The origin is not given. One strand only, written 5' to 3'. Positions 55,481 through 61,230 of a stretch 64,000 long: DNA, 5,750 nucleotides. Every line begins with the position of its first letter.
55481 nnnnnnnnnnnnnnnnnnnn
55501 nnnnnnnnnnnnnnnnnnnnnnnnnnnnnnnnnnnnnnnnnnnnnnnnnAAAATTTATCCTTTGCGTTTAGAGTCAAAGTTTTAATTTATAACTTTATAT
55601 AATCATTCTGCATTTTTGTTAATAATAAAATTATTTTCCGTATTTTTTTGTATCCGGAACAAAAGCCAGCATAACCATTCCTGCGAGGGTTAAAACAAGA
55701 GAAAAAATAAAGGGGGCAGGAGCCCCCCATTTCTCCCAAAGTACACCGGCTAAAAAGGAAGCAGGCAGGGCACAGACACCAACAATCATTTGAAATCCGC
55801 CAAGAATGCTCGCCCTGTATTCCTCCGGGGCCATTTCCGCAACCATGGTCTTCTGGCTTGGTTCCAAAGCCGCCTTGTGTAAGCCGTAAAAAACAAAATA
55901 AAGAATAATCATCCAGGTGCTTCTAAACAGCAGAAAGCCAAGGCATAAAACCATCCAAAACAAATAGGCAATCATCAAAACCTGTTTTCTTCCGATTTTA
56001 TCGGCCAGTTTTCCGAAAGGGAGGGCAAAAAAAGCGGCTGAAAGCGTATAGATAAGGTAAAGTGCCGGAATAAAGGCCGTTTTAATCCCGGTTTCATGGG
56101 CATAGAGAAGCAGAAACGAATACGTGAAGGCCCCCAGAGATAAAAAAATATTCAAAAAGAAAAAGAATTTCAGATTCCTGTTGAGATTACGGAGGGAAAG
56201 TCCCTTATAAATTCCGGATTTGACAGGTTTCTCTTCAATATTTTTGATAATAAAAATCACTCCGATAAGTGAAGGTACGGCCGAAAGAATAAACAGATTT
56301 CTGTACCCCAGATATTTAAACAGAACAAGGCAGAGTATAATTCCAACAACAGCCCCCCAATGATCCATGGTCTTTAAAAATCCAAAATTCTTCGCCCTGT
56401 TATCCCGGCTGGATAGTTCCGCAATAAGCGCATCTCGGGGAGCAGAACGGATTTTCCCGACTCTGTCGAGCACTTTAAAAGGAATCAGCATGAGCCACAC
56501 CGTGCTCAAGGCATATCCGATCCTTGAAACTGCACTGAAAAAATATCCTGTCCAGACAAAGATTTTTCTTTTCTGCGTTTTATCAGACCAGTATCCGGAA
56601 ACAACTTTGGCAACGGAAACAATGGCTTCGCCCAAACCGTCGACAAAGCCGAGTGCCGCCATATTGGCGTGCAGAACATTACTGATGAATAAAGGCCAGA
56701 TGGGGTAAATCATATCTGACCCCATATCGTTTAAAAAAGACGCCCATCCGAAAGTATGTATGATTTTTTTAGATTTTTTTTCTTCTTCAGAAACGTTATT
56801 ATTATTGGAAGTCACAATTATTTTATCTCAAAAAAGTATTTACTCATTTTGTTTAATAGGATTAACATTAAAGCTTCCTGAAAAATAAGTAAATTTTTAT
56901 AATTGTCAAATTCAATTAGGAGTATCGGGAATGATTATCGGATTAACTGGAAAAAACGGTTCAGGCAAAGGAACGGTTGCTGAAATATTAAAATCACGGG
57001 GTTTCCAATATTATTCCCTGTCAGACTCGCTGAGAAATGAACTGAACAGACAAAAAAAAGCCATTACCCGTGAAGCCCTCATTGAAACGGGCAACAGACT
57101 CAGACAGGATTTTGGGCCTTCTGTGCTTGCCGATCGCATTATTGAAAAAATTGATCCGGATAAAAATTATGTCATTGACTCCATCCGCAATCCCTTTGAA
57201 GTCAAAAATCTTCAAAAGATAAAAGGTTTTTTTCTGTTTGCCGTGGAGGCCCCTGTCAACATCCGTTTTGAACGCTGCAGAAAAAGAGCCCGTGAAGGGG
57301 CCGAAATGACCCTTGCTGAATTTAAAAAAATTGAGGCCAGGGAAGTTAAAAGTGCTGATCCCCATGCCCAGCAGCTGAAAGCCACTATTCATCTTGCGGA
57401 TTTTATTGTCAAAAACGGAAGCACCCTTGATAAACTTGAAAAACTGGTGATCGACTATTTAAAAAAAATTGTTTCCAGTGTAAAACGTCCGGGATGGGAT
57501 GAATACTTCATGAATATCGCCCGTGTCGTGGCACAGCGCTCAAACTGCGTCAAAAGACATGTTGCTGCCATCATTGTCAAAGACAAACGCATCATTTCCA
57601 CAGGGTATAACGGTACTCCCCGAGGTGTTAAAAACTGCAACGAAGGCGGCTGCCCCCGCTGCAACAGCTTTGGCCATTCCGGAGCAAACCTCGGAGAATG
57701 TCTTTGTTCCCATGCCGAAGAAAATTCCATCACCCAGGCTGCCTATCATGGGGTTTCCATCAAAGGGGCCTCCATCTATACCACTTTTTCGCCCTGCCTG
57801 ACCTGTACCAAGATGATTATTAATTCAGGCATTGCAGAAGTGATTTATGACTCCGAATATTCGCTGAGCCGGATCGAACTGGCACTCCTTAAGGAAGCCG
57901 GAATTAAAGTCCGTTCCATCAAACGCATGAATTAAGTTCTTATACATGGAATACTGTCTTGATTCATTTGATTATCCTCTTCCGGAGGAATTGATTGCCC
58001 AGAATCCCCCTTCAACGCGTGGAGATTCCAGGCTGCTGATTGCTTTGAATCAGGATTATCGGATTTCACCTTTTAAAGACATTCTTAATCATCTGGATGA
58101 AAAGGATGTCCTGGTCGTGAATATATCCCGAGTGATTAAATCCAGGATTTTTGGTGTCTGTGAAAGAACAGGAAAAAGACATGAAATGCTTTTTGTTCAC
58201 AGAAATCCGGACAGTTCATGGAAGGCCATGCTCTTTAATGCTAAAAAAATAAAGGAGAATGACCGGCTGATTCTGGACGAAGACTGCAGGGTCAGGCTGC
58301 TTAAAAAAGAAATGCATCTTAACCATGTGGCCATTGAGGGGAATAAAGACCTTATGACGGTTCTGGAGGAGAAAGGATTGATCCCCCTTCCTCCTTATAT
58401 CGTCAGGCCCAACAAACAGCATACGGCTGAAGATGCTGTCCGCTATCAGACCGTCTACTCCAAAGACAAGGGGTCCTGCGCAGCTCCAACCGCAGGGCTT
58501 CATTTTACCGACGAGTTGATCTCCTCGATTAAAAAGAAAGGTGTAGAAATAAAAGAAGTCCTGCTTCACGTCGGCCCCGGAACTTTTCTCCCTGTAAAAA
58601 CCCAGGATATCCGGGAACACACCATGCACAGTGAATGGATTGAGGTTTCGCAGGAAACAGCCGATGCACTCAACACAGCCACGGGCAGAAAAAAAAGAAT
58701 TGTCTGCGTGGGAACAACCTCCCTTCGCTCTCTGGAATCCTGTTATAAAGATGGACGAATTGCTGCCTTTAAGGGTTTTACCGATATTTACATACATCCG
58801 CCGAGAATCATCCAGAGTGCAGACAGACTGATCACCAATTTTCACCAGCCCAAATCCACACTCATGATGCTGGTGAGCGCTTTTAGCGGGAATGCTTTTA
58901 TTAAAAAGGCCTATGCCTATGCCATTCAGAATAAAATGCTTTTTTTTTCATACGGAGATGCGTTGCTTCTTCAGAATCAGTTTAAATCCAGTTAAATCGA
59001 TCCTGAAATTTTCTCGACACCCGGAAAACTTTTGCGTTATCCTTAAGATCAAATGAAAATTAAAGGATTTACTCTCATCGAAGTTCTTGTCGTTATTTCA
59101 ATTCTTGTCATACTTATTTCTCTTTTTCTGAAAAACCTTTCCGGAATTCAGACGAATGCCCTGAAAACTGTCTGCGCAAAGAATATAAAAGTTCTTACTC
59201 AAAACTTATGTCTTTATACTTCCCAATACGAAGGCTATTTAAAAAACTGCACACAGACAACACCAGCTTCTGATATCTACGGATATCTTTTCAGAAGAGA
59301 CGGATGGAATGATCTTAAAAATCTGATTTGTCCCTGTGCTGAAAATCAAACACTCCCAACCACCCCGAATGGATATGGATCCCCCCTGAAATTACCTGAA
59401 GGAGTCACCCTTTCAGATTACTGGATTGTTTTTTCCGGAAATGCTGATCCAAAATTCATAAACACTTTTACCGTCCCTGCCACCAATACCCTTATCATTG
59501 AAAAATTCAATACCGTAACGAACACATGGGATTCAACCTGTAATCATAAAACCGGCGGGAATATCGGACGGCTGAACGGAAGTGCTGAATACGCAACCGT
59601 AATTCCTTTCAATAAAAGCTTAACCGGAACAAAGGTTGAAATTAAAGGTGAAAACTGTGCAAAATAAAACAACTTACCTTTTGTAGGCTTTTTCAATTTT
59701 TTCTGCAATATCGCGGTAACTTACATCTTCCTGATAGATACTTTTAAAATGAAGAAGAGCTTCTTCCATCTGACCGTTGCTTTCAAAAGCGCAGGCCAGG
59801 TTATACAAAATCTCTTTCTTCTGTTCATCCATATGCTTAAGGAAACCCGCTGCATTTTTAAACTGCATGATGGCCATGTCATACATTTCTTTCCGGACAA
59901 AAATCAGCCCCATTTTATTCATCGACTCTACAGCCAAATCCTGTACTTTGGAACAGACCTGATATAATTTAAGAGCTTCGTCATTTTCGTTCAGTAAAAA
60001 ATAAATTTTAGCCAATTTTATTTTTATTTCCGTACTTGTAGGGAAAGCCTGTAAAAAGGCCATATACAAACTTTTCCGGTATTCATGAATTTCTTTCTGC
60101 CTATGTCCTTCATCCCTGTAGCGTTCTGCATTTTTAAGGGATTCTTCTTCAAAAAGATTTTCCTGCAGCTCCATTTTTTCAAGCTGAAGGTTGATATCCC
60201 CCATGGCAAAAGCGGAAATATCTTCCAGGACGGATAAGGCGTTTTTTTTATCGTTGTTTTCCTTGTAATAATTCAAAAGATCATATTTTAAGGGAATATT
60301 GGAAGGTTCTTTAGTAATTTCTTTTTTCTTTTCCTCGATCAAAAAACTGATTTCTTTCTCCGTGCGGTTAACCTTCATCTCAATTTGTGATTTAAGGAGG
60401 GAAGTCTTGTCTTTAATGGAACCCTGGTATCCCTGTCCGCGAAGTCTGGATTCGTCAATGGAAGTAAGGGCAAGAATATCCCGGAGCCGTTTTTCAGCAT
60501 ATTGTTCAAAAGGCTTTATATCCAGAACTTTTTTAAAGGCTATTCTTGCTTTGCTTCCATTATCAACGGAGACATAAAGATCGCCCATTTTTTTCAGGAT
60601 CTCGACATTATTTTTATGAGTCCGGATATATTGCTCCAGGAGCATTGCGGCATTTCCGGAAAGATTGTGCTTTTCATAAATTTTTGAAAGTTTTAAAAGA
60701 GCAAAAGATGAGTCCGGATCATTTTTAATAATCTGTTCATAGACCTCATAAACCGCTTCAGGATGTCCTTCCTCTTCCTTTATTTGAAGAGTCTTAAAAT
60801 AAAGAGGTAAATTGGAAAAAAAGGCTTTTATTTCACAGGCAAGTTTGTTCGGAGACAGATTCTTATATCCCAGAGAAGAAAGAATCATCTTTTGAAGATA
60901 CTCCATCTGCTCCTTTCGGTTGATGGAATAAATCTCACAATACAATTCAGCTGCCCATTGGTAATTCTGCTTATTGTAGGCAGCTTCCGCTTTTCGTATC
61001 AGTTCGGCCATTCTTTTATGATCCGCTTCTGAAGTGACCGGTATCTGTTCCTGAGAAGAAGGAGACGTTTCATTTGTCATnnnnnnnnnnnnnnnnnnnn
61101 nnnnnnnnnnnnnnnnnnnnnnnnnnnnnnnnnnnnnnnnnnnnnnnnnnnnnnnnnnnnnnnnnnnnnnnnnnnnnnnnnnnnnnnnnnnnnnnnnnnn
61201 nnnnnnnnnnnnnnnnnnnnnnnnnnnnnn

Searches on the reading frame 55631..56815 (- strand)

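Call 81: search_protein_families(library=pfam, proteins=[window:55631-56815:-], max_evalue=0.0001)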
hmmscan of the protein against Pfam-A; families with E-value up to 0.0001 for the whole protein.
window:55631-56815:- (394 aa): 3 families
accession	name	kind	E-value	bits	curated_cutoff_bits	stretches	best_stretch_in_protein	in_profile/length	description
PF07690.21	MFS_1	-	4.4e-47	161.1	33.4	2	219-389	2-175/347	Major Facilitator Superfamily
PF00083.30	Sugar_tr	-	2.5e-11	43.6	22.3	1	219-392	17-197/452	Sugar (and other) transporter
PF12832.13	MFS_1_like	-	5.3e-06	26.2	25.2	1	36-369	18-371/373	MFS_1 like family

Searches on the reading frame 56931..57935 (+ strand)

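Call 81: search_protein_families(library=pfam, proteins=[window:56931-57935:+], max_evalue=0.0001)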
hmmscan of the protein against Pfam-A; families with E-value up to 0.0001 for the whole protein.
window:56931-57935:+ (334 aa): 4 families
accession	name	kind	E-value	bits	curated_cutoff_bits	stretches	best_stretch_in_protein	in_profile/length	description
PF00383.29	dCMP_cyt_deam_1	-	2.8e-25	88.6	25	1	189-306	3-100/102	Cytidine and deoxycytidylate deaminase zinc-binding region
PF14437.12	MafB19-deam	-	5.8e-17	62.4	27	1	189-310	3-103/142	MafB19-like deaminase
PF13207.12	AAA_17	-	9.3e-11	42.6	27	1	6-125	1-129/136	AAA domain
PF13238.12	AAA_18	-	1.8e-10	41.8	29.4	1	3-130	1-120/128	AAA domain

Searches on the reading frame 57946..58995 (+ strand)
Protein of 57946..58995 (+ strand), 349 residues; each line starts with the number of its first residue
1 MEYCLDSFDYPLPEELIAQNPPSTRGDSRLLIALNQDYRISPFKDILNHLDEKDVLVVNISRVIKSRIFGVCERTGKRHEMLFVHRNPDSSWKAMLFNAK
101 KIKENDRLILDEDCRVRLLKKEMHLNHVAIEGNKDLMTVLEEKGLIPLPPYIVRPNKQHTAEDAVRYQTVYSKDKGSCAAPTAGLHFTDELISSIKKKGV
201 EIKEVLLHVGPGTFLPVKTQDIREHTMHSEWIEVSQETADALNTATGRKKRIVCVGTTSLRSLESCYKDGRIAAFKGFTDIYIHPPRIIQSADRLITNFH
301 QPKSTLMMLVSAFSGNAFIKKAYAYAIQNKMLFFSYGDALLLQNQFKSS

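Call 81: search_protein_families(library=pfam, proteins=[window:57946-58995:+], max_evalue=0.0001)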
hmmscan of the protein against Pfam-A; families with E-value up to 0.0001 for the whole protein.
window:57946-58995:+ (349 aa): 1 family
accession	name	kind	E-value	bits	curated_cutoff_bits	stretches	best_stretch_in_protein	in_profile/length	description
PF02547.20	Queuosine_synth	-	1e-111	373.6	25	1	6-342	2-322/322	Queuosine biosynthesis protein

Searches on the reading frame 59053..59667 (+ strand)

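Call 81: search_protein_families(library=pfam, proteins=[window:59053-59667:+], max_evalue=0.0001)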
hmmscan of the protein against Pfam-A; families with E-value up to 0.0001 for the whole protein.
window:59053-59667:+ (204 aa): 1 family
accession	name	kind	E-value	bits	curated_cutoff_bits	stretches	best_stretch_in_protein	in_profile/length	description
PF07963.17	N_methyl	-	4e-06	26.6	21.2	1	2-24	3-25/27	Prokaryotic N-terminal methylation motif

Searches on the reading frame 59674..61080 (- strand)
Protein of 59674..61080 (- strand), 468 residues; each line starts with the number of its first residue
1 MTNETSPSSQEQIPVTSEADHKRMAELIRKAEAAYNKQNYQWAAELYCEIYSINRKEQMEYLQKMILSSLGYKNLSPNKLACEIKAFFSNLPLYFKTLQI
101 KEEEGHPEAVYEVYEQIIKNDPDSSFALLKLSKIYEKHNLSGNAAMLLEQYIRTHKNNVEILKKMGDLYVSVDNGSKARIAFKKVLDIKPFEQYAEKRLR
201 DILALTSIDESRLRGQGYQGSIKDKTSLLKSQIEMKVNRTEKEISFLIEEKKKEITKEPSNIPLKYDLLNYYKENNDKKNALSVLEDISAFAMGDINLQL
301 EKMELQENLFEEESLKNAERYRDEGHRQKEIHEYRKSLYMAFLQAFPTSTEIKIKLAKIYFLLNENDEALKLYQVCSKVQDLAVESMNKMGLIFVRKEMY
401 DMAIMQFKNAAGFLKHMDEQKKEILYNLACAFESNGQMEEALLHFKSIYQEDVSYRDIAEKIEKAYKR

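Call 81: search_protein_families(library=pfam, proteins=[window:59674-61080:-], max_evalue=0.0001)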
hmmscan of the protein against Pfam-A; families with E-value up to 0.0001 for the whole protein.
window:59674-61080:- (468 aa): 10 families
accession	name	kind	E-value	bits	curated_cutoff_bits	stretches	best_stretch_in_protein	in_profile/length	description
PF14559.12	TPR_19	-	1.6e-14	54.4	25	0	343-374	18-49/68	Tetratricopeptide repeat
PF13428.12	TPR_14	-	6.2e-12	45.4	23.5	0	96-133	6-43/44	Tetratricopeptide repeat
PF07719.23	TPR_2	-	3.3e-10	39.7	27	0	423-446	2-25/34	Tetratricopeptide repeat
PF00515.34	TPR_1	-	1.8e-08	34.3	27.8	0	424-446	3-25/34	Tetratricopeptide repeat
PF13424.12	TPR_12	-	2.5e-08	34.4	30.1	0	386-447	5-70/77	Tetratricopeptide repeat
PF13431.12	TPR_17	-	3.6e-06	27.3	24.4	0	114-139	2-27/34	Tetratricopeptide repeat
PF13176.12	TPR_7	-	3.9e-06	27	27.9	0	425-446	2-23/36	Tetratricopeptide repeat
PF13174.12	TPR_6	-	5.5e-06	27.1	26.3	0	355-376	5-26/33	Tetratricopeptide repeat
PF14561.12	TPR_20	-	6.8e-06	26.8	25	0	248-287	8-47/90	Tetratricopeptide repeat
PF13432.12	TPR_16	-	2.1e-05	25.3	32.7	0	421-451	30-60/65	Tetratricopeptide repeat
